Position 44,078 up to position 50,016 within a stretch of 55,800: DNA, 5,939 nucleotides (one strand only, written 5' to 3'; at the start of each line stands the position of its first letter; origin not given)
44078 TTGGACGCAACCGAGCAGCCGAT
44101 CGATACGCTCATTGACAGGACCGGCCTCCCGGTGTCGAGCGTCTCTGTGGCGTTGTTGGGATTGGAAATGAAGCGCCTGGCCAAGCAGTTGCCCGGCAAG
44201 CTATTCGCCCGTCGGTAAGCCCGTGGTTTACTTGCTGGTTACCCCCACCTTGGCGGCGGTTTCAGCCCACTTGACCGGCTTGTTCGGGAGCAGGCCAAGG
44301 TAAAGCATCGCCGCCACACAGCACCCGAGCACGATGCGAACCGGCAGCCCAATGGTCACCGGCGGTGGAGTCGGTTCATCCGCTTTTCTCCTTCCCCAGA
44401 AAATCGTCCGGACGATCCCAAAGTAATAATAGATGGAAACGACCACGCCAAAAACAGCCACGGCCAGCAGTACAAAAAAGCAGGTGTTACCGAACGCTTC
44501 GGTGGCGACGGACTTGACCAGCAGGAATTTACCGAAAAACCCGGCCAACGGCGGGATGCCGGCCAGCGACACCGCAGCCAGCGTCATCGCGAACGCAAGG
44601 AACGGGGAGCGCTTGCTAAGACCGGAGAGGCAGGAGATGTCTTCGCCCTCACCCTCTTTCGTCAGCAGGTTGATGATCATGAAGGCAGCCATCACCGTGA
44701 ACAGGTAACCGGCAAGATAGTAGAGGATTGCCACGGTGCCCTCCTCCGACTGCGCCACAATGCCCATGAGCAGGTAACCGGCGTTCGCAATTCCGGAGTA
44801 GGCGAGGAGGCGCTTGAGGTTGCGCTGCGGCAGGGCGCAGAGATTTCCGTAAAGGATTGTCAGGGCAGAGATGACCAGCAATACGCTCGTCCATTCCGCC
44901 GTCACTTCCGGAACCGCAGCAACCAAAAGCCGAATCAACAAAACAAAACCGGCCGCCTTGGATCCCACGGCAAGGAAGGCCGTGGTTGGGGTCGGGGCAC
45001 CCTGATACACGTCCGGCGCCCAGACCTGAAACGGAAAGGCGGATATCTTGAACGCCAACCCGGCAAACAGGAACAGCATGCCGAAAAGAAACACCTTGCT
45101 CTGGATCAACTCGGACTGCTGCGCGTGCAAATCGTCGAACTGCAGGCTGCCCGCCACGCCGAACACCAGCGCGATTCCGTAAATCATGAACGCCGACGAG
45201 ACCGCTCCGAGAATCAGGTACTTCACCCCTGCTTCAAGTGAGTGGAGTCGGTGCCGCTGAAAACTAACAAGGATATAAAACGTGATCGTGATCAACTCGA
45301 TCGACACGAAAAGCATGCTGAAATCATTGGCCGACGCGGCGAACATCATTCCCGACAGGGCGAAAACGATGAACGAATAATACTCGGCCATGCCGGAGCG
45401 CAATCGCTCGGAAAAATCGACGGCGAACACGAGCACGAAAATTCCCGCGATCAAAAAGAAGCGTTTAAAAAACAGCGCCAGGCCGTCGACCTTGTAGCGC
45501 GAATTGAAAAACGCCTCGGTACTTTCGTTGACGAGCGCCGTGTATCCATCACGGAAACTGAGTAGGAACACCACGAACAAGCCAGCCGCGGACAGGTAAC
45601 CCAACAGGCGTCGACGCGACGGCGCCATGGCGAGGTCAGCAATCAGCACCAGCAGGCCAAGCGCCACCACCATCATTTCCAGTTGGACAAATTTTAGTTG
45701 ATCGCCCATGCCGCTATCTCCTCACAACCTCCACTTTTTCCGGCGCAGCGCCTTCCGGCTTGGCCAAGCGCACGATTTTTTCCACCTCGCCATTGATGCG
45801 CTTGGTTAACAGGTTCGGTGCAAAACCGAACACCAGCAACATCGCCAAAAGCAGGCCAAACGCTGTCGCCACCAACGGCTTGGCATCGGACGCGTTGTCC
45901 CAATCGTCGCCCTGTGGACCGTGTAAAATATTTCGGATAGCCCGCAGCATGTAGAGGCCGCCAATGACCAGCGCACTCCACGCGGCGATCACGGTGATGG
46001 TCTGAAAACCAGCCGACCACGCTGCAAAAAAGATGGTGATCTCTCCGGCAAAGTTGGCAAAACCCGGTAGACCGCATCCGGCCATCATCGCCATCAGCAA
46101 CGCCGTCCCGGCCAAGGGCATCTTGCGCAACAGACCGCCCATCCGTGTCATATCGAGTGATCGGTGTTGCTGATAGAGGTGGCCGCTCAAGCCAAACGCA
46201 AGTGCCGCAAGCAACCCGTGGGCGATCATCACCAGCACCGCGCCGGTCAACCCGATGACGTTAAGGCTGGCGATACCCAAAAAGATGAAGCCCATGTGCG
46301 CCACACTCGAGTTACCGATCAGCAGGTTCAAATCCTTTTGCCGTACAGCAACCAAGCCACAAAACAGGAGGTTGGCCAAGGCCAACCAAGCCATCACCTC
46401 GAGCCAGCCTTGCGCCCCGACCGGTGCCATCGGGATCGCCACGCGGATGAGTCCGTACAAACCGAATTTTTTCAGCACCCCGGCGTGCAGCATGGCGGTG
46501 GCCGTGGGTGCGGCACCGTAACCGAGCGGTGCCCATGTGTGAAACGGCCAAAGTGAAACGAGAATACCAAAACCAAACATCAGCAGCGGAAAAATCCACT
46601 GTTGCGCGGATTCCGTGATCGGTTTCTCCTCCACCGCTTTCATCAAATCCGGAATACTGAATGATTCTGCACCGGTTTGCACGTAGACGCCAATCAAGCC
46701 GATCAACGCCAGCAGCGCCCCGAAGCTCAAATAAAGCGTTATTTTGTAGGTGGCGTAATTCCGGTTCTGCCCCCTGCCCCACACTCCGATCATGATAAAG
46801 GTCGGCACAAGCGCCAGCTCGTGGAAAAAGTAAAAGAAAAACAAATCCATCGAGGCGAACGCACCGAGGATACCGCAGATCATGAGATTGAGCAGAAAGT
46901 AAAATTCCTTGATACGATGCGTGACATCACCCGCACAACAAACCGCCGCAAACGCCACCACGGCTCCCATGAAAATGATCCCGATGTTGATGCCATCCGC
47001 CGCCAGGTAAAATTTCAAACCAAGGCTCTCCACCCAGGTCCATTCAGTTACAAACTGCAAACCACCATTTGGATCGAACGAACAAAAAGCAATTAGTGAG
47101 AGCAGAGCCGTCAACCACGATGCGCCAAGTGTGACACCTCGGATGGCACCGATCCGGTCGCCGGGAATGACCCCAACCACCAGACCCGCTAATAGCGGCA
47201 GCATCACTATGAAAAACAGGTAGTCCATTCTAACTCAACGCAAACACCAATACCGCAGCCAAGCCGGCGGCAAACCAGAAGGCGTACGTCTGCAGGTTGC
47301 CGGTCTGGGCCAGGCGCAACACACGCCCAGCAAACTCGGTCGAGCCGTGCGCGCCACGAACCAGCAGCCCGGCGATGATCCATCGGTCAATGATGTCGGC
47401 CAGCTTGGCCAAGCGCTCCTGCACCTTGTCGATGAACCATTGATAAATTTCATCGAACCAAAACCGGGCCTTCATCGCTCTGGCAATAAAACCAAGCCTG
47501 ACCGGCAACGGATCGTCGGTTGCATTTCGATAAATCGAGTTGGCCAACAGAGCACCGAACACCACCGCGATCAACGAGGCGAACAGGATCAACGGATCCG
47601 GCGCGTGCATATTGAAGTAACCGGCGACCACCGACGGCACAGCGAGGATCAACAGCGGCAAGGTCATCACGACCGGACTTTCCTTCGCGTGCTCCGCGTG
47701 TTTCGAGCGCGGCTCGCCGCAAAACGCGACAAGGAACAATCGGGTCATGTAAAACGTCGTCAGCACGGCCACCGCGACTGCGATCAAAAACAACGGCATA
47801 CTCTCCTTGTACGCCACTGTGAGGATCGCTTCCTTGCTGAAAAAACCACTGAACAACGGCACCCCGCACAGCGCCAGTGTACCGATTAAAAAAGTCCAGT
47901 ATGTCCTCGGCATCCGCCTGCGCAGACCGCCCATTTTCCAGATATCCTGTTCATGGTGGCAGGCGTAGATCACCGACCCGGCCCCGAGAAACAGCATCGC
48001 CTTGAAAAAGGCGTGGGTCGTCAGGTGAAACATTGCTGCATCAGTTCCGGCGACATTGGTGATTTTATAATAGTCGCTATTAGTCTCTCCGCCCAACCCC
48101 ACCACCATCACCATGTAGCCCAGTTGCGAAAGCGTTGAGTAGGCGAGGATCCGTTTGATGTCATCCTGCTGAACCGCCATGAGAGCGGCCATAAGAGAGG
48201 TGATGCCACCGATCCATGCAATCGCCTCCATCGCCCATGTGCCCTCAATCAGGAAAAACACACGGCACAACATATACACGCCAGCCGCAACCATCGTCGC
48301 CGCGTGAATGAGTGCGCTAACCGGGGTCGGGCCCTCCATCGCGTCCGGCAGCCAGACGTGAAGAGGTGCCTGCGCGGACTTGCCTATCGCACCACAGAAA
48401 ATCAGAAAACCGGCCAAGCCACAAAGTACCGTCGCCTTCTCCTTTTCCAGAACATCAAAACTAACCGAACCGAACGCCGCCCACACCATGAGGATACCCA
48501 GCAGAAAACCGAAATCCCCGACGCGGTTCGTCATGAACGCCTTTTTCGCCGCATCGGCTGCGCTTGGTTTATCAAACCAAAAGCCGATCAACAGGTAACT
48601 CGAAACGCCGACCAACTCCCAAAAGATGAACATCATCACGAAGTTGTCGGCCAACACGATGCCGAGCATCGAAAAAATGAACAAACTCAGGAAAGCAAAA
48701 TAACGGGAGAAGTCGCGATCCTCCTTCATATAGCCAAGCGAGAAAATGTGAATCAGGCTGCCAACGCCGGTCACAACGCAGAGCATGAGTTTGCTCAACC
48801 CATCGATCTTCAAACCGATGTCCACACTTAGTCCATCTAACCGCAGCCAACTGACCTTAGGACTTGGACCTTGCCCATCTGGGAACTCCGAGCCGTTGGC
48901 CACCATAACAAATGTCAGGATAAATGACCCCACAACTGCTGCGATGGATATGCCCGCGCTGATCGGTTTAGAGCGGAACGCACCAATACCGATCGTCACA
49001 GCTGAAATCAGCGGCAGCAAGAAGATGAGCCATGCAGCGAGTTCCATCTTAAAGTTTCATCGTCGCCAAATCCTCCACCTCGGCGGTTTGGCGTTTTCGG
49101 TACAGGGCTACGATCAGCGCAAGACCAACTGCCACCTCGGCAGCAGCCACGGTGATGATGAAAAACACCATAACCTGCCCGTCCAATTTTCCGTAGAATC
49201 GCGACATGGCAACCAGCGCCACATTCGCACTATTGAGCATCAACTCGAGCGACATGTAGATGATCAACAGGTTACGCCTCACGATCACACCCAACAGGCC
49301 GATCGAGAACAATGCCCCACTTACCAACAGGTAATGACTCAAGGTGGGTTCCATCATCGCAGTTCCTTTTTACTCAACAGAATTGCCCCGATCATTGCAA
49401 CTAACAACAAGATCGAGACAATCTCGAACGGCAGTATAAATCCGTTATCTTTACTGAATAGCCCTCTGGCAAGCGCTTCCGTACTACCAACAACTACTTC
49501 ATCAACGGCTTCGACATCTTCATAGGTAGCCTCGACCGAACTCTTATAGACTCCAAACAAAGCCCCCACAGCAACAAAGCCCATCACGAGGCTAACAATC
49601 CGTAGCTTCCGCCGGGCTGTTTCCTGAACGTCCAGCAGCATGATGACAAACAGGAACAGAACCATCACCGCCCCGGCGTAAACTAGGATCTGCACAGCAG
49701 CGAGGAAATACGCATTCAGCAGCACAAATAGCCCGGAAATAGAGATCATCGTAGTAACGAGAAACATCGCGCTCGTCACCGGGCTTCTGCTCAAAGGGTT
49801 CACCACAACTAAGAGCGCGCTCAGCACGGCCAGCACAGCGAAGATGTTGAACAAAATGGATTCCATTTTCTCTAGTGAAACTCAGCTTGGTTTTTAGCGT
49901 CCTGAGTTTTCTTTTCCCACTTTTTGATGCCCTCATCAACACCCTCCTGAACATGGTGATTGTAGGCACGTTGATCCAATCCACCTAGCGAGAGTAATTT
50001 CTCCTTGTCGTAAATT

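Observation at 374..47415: Hyper-abundant 14-bp perfect palindrome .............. (HIP/REP/uptake-sequence-like element)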

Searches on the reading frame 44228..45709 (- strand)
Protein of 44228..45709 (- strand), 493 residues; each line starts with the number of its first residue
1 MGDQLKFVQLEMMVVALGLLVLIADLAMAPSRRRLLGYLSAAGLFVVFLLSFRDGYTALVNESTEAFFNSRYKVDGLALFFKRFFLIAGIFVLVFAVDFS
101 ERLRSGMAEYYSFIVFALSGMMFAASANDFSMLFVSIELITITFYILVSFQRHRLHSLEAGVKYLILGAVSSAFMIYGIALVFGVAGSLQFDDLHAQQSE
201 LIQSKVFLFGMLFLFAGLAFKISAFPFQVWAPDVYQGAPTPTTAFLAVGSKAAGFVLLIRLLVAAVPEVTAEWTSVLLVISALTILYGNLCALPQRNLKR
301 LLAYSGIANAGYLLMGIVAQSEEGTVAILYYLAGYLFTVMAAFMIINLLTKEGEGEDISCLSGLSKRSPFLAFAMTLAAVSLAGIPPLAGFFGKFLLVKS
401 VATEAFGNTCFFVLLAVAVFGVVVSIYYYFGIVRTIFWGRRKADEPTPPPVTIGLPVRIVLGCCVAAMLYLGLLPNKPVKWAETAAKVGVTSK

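Call 20: search_protein_families(library=pfam, proteins=[window:44228-45709:-])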
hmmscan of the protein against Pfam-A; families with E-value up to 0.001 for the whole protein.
window:44228-45709:- (493 aa): 1 family
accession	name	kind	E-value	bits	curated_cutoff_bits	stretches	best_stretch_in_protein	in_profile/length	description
PF00361.26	Proton_antipo_M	-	8.1e-70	235.8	21.5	1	127-412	1-286/294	NADH:quinone oxidoreductase/Mrp antiporter, TM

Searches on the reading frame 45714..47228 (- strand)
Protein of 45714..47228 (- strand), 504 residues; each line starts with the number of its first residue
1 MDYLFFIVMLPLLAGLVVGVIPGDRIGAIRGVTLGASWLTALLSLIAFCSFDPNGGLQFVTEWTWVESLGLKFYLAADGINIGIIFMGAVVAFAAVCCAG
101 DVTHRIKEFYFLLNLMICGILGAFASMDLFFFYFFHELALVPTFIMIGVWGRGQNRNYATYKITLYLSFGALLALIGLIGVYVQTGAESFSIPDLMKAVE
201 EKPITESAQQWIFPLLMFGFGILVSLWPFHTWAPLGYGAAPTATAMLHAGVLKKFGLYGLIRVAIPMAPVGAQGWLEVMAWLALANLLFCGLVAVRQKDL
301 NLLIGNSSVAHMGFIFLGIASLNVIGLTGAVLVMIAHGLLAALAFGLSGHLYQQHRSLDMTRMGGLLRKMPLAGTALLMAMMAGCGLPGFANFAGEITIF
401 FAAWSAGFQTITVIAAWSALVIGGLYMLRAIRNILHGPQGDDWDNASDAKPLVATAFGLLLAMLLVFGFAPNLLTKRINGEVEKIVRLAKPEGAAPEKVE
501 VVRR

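Call 20: search_protein_families(library=pfam, proteins=[window:45714-47228:-])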
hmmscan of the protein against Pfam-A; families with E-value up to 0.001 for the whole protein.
window:45714-47228:- (504 aa): 1 family
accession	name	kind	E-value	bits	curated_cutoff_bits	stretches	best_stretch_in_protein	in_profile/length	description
PF00361.26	Proton_antipo_M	-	3.5e-58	197.6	21.5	1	126-416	1-288/294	NADH:quinone oxidoreductase/Mrp antiporter, TM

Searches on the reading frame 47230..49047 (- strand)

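Call 20: search_protein_families(library=pfam, proteins=[window:47230-49047:-])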
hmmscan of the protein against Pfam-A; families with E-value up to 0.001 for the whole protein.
window:47230-49047:- (605 aa): 2 families
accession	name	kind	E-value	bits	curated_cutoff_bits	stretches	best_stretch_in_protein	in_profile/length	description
PF00361.26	Proton_antipo_M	-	4.6e-85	285.8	21.5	1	133-429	1-293/294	NADH:quinone oxidoreductase/Mrp antiporter, TM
PF00662.26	Proton_antipo_N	-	1.2e-20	73.6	24.5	1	67-117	1-51/51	NADH-Ubiquinone oxidoreductase (complex I), chain 5 N-terminus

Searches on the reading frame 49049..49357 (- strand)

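Call 20: search_protein_families(library=pfam, proteins=[window:49049-49357:-])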
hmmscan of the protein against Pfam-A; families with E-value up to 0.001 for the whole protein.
window:49049-49357:- (102 aa): 2 families
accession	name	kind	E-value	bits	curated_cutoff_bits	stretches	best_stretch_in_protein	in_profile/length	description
PF00420.29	Oxidored_q2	-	4e-30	103.9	26.1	1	8-101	1-94/95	NADH-ubiquinone/plastoquinone oxidoreductase chain 4L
PF00936.24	BMC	-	0.00063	20.1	24.5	1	22-80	2-57/75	BMC domain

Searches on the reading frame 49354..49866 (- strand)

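Call 20: search_protein_families(library=pfam, proteins=[window:49354-49866:-])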
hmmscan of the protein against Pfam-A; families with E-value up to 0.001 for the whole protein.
window:49354-49866:- (170 aa): 1 family
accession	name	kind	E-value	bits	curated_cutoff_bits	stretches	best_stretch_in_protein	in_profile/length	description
PF00499.25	Oxidored_q3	-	2.3e-36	125.2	33.2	1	25-164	7-146/146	NADH-ubiquinone/plastoquinone oxidoreductase chain 6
